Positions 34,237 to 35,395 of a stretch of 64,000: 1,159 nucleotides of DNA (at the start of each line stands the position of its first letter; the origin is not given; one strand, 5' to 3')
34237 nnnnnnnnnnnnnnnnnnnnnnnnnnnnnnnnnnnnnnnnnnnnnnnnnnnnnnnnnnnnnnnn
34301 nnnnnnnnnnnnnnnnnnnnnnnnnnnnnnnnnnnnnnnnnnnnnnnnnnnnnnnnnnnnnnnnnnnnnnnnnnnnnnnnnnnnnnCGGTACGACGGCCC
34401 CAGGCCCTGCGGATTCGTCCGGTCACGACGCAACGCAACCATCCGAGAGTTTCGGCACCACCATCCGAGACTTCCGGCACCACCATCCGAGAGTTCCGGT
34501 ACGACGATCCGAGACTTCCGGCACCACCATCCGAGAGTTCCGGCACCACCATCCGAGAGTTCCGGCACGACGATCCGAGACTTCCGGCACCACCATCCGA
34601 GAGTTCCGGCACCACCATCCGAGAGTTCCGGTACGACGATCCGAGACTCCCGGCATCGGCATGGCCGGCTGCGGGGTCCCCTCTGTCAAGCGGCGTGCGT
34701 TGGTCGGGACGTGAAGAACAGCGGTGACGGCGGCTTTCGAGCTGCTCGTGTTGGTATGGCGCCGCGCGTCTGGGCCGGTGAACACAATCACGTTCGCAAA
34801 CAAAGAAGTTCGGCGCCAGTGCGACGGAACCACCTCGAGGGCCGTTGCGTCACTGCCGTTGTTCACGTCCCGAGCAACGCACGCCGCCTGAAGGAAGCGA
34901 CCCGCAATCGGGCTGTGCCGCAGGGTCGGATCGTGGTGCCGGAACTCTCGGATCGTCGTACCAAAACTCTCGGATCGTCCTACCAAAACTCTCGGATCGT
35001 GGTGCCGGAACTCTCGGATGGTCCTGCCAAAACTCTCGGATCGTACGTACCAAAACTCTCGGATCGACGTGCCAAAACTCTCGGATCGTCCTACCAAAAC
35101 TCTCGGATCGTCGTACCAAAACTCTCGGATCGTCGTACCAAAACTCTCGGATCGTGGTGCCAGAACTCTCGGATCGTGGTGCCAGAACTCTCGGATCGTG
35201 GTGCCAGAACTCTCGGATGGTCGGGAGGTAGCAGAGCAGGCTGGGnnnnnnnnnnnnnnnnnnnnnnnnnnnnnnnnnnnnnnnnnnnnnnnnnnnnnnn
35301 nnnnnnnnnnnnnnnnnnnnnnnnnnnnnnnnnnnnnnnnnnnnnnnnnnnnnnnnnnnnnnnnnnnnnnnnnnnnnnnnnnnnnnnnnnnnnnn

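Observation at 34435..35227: R22-B composite element, copy 1: mirror-image arrays of a 22-bp unit around a 264-bp core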

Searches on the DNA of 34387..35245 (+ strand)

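Call 44: search_dna_similar(query=window:34387-35245:+, collection=plasmids, mode=distant, max_evalue=0.001, max_rows=25)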
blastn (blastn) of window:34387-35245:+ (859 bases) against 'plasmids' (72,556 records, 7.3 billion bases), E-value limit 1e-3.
No match.

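Call 45: search_dna_similar(query=window:34387-35245:+, collection=phages, mode=distant, max_evalue=0.001, max_rows=25)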
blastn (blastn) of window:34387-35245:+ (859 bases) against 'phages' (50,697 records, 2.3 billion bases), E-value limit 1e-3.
No match.
